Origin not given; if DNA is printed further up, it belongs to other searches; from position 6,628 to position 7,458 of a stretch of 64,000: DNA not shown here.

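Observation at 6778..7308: Small helical protein next to crp carries the exact RsiG c-di-GMP-binding signature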

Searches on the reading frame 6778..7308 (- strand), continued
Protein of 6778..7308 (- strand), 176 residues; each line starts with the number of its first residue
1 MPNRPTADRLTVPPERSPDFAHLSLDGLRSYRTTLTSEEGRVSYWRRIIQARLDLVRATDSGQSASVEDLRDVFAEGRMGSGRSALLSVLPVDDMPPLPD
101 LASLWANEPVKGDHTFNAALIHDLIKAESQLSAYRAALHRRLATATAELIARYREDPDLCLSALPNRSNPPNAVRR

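Call 51: fold_search(model_id=the predicted structure, library=pdb)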
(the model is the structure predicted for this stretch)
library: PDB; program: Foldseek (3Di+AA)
matches with E <= 10: 54; with E <= 0.001: 0
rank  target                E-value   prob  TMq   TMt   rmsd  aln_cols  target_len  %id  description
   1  6pfv_T                9.3e-03  1.00  0.51  0.55   7.0       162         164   25  Structure of S. venezuelae RisG-WhiG-c-di-GMP complex: orthorhombic crystal form (released 2019-11-13)
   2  6pfv_E                5.1e-02  1.00  0.47  0.50   7.9       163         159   27  Structure of S. venezuelae RisG-WhiG-c-di-GMP complex: orthorhombic crystal form (released 2019-11-13)
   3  6pfj_T                1.7e-01  0.96  0.42  0.49   7.6       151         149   29  Structure of S. venezuelae RsiG-WhiG-(ci-di-GMP) complex, P64 crystal form (released 2019-11-13)
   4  5y6p_a8               1.4e+00  0.18  0.31  0.17  19.4       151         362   17  Structure of the phycobilisome from the red alga Griffithsia pacifica (released 2017-11-15)
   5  6zff_A                2.2e+00  0.57  0.43  0.59  19.0       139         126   14  Pyrococcus furiosus Rad50 coiled coils in rod configuration (released 2020-07-08)
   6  6xyn                  2.4e+00  0.04  0.15  0.16  13.7       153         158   18  Crystal structure of a proteolytic fragment of NarQ comprising sensor and TM domains (released 2020-03-04)
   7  9lah_AA               2.6e+00  0.44  0.45  0.31   9.0       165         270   16  Cryo-EM structure of Shewanella oneidensis MR-1 flagella. (released 2026-01-07)
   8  6ch2_E                2.9e+00  0.10  0.26  0.30  18.0       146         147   10  Crystal structure of the cytoplasmic domain of FlhA and FliT-FliD complex (released 2018-05-16)
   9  3vr5_G                2.9e+00  0.08  0.27  0.28  18.7       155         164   12  Crystal structure of nucleotide-free Enterococcus hirae V1-ATPase [eV1(L)] (released 2013-01-16)
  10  6ch2_D                3.5e+00  0.10  0.27  0.31  16.2       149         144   10  Crystal structure of the cytoplasmic domain of FlhA and FliT-FliD complex (released 2018-05-16)
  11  8i7o_A2               3.9e+00  0.20  0.39  0.21  23.4       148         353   14  In situ structure of axonemal doublet microtubules in mouse sperm with 16-nm repeat (released 2023-10-11)
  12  5iji                  3.9e+00  0.11  0.32  0.27   8.8       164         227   16  Fragment of nitrate/nitrite sensor histidine kinase NarQ (WT) in symmetric holo state (released 2017-05-31)
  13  8i7o_B8               4.1e+00  0.21  0.42  0.42  23.2       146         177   16  In situ structure of axonemal doublet microtubules in mouse sperm with 16-nm repeat (released 2023-10-11)
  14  8j07_8A               4.1e+00  0.08  0.27  0.26  20.6       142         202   15  96nm repeat of human respiratory doublet microtubule and associated axonemal complexes (released 2023-07-26)
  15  9oxj_A                4.4e+00  0.20  0.43  0.30   8.3       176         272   12  CryoEM structure of FlaA filament from Shewanella oneidensis (released 2025-07-16)
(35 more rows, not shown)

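Call 52: list_cluster_members(proteins=[P0122, P0129, P0137, P0147, P0157, P0165, P0191, P0206, P0222, P0233])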
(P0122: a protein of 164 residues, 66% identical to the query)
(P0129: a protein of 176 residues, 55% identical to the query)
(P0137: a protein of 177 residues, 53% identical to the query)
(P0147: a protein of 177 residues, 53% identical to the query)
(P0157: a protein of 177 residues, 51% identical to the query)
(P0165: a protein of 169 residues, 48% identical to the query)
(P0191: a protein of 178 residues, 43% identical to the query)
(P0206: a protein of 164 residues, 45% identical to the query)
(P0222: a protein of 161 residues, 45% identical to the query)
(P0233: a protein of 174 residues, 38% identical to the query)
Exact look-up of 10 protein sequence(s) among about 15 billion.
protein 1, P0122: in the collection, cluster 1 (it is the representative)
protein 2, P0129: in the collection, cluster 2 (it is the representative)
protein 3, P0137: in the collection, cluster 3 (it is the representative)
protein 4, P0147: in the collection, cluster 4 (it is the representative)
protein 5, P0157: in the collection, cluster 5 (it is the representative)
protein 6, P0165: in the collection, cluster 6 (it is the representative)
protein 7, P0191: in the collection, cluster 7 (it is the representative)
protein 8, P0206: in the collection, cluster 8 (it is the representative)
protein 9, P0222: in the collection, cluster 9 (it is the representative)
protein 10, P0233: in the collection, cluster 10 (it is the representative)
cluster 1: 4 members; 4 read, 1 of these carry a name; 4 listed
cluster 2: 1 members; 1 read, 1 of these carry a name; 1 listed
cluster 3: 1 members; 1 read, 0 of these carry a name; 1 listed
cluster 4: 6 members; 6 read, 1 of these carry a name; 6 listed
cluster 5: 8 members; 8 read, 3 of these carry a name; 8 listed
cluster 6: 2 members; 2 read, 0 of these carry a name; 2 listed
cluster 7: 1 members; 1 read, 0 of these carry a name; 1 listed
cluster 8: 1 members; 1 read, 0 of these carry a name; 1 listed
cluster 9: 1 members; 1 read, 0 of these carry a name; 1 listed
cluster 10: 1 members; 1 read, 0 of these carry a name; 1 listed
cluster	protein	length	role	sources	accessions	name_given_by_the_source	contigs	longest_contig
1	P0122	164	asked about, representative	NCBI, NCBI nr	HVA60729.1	MAG TPA: hypothetical protein VNG13_09370 [Mycobacteriales bacterium] | hypothetical protein [Mycobacteriales bacterium]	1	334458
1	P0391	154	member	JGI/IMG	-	-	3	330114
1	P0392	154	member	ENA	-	-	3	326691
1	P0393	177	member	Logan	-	-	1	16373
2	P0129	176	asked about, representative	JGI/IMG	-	hypothetical protein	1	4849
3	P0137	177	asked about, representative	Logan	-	-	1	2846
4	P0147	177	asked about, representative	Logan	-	-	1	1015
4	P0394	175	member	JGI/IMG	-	hypothetical protein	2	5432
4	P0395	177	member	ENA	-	-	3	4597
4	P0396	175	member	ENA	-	-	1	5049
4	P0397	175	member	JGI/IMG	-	-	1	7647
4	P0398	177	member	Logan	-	-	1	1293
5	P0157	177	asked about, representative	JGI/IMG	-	hypothetical protein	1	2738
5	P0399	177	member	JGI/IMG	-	hypothetical protein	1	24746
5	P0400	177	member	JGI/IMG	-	hypothetical protein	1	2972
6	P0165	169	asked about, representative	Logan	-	-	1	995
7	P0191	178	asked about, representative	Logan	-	-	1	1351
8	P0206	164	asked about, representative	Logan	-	-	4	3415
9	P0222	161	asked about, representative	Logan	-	-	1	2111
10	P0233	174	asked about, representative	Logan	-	-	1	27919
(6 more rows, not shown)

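Call 55: find_homologous_proteins(query=P0152, max_evalue=0.00001)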
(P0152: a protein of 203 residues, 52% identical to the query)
Query P0152 (203 aa): 588 proteins with E <= 0.00001 among 8000 candidates; the best 120 are listed.
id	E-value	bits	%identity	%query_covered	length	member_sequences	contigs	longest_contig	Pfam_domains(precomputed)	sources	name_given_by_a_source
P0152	5.5e-123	426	100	100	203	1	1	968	PF22802.2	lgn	-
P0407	5.2e-42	162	51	94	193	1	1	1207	PF22802.2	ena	-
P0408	1.6e-41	160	54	82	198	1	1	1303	PF22802.2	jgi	jgi:hypothetical protein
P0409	2.0e-41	160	52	84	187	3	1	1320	PF22802.2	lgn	-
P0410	4.9e-41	158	53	82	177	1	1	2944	PF22802.2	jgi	jgi:anti-sigma-K factor RsiG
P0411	6.1e-41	158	54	83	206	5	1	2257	PF22802.2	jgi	-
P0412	6.5e-41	158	54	78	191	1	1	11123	PF22802.2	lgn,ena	-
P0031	7.1e-41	158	55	80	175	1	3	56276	PF22802.2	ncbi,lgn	-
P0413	9.5e-41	158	51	89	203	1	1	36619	PF22802.2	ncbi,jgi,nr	ncbi:MAG: hypothetical protein QOE05_2295 [Actinomycetota bacterium]|jgi:hypothetical protein|nr:hyp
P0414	1.2e-40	157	52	79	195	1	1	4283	PF22802.2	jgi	jgi:hypothetical protein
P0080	1.3e-40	157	54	80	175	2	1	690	PF22802.2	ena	-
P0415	1.5e-40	157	55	84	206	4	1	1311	PF22802.2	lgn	-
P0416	1.8e-40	157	55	82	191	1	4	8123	PF22802.2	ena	-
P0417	3.1e-40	156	54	82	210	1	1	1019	PF22802.2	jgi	jgi:hypothetical protein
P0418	3.2e-40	156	55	82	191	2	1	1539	PF22802.2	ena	-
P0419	4.1e-40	155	53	84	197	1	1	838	PF22802.2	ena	-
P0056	9.0e-40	154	52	80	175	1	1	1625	PF22802.2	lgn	-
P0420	1.2e-39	154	51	89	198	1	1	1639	PF22802.2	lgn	-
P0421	2.7e-39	153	52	82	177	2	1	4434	PF22802.2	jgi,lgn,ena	-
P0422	3.4e-39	152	51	91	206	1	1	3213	PF22802.2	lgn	-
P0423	3.6e-39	152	51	93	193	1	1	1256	PF22802.2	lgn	-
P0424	3.8e-39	152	52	85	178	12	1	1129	PF22802.2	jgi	jgi:hypothetical protein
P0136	4.0e-39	152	55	83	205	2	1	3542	PF22802.2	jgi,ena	-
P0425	5.1e-39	152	54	82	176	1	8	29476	PF22802.2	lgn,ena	-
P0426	5.3e-39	152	54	77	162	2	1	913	PF22802.2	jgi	jgi:hypothetical protein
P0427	5.9e-39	152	48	91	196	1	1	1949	PF22802.2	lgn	-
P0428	6.0e-39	152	52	82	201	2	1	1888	PF22802.2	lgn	-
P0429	7.8e-39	151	55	82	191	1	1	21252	PF22802.2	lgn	-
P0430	8.6e-39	151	51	92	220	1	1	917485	PF22802.2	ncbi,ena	-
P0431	1.0e-38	151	52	82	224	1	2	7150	PF22802.2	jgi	jgi:hypothetical protein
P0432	1.0e-38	151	52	82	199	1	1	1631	PF22802.2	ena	-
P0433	1.1e-38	151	53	82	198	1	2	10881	PF22802.2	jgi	jgi:hypothetical protein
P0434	1.1e-38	151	51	89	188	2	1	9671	PF22802.2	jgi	-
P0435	1.2e-38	151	50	84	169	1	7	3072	PF22802.2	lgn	-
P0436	1.4e-38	151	52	81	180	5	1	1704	PF22802.2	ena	-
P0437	1.6e-38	150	52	78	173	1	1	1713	PF22802.2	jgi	jgi:hypothetical protein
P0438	1.9e-38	150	52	73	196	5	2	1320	PF22802.2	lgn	-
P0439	2.0e-38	150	50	91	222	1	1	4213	PF22802.2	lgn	-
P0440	2.0e-38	150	52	87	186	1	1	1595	PF22802.2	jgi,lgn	jgi:hypothetical protein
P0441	2.4e-38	150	54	79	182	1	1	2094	PF22802.2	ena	-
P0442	2.9e-38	149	50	94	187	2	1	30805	PF22802.2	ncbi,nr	ncbi:MAG TPA: hypothetical protein VM097_00360 [Mycobacteriales bacterium]|nr:hypothetical protein [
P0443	3.1e-38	149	52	82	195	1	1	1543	PF22802.2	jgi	jgi:hypothetical protein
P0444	4.0e-38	149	55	83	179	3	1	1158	PF22802.2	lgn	-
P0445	4.8e-38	149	47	92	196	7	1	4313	PF22802.2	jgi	jgi:hypothetical protein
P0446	5.4e-38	149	54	82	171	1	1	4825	PF22802.2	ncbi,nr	ncbi:MAG: hypothetical protein JWO60_2448, partial [Frankiales bacterium]|nr:hypothetical protein [F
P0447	6.5e-38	148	47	93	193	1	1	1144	PF22802.2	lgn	-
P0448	7.1e-38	148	52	86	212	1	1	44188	PF22802.2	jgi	jgi:hypothetical protein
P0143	8.1e-38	148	54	83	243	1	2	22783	PF22802.2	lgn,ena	-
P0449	8.2e-38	148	49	98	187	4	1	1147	PF22802.2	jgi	jgi:hypothetical protein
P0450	8.2e-38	148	52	86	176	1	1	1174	PF22802.2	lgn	-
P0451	8.5e-38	148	53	82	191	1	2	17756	PF22802.2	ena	-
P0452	8.9e-38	148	51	78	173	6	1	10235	PF22802.2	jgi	jgi:hypothetical protein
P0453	9.9e-38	148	51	85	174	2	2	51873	PF22802.2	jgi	jgi:hypothetical protein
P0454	1.0e-37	148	53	82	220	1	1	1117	PF22802.2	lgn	-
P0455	1.1e-37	148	53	76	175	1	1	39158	PF22802.2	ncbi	-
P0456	1.1e-37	148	54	86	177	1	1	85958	PF22802.2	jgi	jgi:hypothetical protein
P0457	1.2e-37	147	55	80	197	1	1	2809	PF22802.2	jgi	jgi:hypothetical protein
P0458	1.2e-37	147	54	84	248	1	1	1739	PF22802.2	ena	-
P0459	1.3e-37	147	52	82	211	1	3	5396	PF22802.2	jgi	jgi:hypothetical protein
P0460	1.3e-37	147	56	75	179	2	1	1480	PF22802.2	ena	-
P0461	1.3e-37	147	53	76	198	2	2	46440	PF22802.2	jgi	jgi:hypothetical protein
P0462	1.4e-37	147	53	78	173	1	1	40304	PF22802.2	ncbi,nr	ncbi:MAG TPA: hypothetical protein VNA12_00770 [Mycobacteriales bacterium]|nr:hypothetical protein [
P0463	1.4e-37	147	53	80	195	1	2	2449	PF22802.2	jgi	jgi:hypothetical protein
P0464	1.4e-37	147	52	76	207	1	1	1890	PF22802.2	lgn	-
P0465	1.5e-37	147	52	80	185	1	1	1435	PF22802.2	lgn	-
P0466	1.6e-37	147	51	79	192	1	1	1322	PF22802.2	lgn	-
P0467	1.7e-37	147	49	93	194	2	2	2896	PF22802.2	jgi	jgi:hypothetical protein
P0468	2.6e-37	146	49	86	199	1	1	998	PF22802.2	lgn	-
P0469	2.7e-37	146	50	80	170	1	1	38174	PF22802.2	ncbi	-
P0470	2.9e-37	146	51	79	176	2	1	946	PF22802.2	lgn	-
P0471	3.0e-37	146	51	88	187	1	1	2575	PF22802.2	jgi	jgi:hypothetical protein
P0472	3.1e-37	146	50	81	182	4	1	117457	PF22802.2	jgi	jgi:hypothetical protein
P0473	3.2e-37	146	51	85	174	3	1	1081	PF22802.2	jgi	jgi:hypothetical protein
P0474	4.1e-37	146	47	89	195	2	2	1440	PF22802.2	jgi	jgi:hypothetical protein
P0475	4.1e-37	146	49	99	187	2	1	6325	PF22802.2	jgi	jgi:hypothetical protein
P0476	4.1e-37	146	50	89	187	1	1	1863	PF22802.2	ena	-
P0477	4.1e-37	146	54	80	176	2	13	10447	PF22802.2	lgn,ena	-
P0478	4.8e-37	145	53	82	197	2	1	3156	PF22802.2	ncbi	-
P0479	4.9e-37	145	49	93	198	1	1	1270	PF22802.2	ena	-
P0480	5.2e-37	145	51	84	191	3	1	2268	PF22802.2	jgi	jgi:hypothetical protein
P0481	5.3e-37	145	49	90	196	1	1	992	PF22802.2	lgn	-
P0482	5.4e-37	145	49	86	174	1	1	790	PF22802.2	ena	-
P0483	5.5e-37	145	53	76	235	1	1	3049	PF22802.2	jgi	jgi:hypothetical protein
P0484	5.7e-37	145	48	87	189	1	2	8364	PF22802.2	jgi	jgi:hypothetical protein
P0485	6.0e-37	145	51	82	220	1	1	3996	PF22802.2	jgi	jgi:hypothetical protein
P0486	6.9e-37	145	53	73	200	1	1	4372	PF22802.2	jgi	jgi:hypothetical protein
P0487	7.2e-37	145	51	81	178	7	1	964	PF22802.2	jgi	jgi:hypothetical protein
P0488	7.9e-37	145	47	93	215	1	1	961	PF22802.2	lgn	-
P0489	8.0e-37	145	52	81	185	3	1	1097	PF22802.2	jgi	-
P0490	9.1e-37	145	53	81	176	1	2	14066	PF22802.2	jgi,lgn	jgi:hypothetical protein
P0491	9.2e-37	145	51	87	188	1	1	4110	PF22802.2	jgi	jgi:hypothetical protein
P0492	9.2e-37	145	53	85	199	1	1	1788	PF22802.2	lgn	-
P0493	9.4e-37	145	53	80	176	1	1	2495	PF22802.2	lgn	-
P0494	9.7e-37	144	52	80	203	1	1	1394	PF22802.2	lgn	-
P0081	1.0e-36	144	50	81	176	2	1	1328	PF22802.2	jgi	jgi:hypothetical protein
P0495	1.0e-36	144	50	79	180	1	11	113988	PF22802.2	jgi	jgi:hypothetical protein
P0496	1.2e-36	144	50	83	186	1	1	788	PF22802.2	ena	-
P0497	1.4e-36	144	50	90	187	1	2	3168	PF22802.2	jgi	jgi:hypothetical protein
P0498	1.4e-36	144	52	84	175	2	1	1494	PF22802.2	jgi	jgi:RsiG-like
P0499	1.5e-36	144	52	82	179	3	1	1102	PF22802.2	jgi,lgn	jgi:hypothetical protein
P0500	1.5e-36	144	51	87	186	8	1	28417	PF22802.2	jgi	jgi:hypothetical protein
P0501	1.5e-36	144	50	86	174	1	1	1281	PF22802.2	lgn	-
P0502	1.5e-36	144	52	75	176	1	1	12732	PF22802.2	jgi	jgi:hypothetical protein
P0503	1.5e-36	144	51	85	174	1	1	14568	PF22802.2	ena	-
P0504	1.6e-36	144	50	87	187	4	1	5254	PF22802.2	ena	-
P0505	1.6e-36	144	51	83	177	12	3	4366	PF22802.2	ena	-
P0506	1.6e-36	144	49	83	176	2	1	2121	PF22802.2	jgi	jgi:hypothetical protein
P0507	1.8e-36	144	56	74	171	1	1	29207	PF22802.2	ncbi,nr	ncbi:MAG TPA: hypothetical protein VNA14_05060 [Mycobacteriales bacterium]|nr:hypothetical protein [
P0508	1.9e-36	143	50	87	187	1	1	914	PF22802.2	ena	-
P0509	2.0e-36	143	55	77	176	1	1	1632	PF22802.2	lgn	-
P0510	2.1e-36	143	51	81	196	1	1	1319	PF22802.2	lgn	-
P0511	2.2e-36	143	49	91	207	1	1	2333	PF22802.2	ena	-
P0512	2.2e-36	143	52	83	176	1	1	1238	PF22802.2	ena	-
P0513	2.3e-36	143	53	78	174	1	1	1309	PF22802.2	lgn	-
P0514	2.3e-36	143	51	82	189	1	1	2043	PF22802.2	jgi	jgi:hypothetical protein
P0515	2.4e-36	143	51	83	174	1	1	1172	PF22802.2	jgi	jgi:anti-sigma-K factor RsiG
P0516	2.6e-36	143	50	87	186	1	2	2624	PF22802.2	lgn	-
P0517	2.6e-36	143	52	83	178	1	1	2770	PF22802.2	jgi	jgi:hypothetical protein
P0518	2.6e-36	143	51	82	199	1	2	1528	PF22802.2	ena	-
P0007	2.7e-36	143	51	82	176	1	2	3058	PF22802.2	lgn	-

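Call 68: find_encoding_contigs(protein=P0068, flank=3000, max_places=3)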
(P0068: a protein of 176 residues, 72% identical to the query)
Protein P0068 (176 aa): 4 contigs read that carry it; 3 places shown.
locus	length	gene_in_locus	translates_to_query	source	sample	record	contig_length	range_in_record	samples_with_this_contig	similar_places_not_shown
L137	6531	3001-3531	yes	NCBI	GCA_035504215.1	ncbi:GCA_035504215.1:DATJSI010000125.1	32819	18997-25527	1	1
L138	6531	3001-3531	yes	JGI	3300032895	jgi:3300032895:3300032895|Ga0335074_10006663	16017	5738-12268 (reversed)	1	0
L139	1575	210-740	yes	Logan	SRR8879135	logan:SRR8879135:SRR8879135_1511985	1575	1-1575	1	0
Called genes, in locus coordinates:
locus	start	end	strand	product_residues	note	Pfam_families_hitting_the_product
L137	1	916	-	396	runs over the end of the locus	PF02674:Colicin_V, PF00089:Trypsin, PF13365:Trypsin_2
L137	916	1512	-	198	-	PF00293:NUDIX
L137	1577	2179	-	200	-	PF00578:AhpC-TSA, PF08534:Redoxin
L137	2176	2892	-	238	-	PF00730:HhH-GPD, PF00633:HHH (weak)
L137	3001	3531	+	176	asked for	PF22802:RsiG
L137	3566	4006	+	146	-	PF00903:Glyoxalase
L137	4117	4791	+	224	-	PF00027:cNMP_binding, PF13545:HTH_Crp_2, PF00392:GntR (faint), PF25213:HVO_A0261_N (weak)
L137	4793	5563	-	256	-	PF00753:Lactamase_B, PF14597:Lactamase_B_5, PF12706:Lactamase_B_2 (weak), PF17778:WHD_BLACT (weak)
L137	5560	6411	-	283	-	PF00293:NUDIX (faint)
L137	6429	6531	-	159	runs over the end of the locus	PF14588:YjgF_endoribonc, PF01042:Ribonuc_L-PSP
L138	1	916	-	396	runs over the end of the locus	PF02674:Colicin_V, PF00089:Trypsin, PF13365:Trypsin_2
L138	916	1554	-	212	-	PF00293:NUDIX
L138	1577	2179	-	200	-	PF00578:AhpC-TSA, PF08534:Redoxin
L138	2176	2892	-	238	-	PF00730:HhH-GPD, PF00633:HHH (weak)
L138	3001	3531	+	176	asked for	PF22802:RsiG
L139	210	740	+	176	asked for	PF22802:RsiG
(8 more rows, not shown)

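Call 69: find_encoding_contigs(protein=P0118, flank=3000, max_places=3)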
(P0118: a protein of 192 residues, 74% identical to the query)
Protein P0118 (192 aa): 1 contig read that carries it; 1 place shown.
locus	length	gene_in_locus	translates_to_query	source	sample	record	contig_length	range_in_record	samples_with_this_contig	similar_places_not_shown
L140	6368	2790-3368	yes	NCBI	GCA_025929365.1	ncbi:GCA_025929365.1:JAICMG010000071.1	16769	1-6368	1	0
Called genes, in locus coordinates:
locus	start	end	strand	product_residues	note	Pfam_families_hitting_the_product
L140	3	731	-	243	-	?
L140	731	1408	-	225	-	PF00293:NUDIX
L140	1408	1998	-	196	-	PF08534:Redoxin, PF00578:AhpC-TSA, PF00085:Thioredoxin (faint)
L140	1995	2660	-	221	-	PF00730:HhH-GPD, PF00633:HHH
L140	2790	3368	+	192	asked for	PF22802:RsiG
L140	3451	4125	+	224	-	PF00027:cNMP_binding, PF13545:HTH_Crp_2, PF25213:HVO_A0261_N (weak)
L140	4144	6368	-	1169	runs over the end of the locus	PF00211:Guanylate_cyc, PF13191:AAA_16, PF13401:AAA_22, PF07719:TPR_2 (faint), PF17874:TPR_MalT, PF13424:TPR_12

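Call 74: search_solved_structures(query=A1, max_evalue=0.01, show_alignments=1)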
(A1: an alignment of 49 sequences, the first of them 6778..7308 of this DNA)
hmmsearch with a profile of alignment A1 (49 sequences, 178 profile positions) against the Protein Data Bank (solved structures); distinct sequences matched with E-value up to 0.01: 4.
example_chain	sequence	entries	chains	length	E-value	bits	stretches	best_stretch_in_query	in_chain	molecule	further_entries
6pfj_T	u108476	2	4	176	5.6e-18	68.5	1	11-167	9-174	AmfC protein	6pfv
7lq4_D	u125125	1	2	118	5.1e-10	42.6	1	9-80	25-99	RsiG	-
7lq3_B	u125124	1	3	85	6.5e-10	42.3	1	19-79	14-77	RsiG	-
7lq2_B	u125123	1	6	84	7.7e-10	42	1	20-79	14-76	RR RsiG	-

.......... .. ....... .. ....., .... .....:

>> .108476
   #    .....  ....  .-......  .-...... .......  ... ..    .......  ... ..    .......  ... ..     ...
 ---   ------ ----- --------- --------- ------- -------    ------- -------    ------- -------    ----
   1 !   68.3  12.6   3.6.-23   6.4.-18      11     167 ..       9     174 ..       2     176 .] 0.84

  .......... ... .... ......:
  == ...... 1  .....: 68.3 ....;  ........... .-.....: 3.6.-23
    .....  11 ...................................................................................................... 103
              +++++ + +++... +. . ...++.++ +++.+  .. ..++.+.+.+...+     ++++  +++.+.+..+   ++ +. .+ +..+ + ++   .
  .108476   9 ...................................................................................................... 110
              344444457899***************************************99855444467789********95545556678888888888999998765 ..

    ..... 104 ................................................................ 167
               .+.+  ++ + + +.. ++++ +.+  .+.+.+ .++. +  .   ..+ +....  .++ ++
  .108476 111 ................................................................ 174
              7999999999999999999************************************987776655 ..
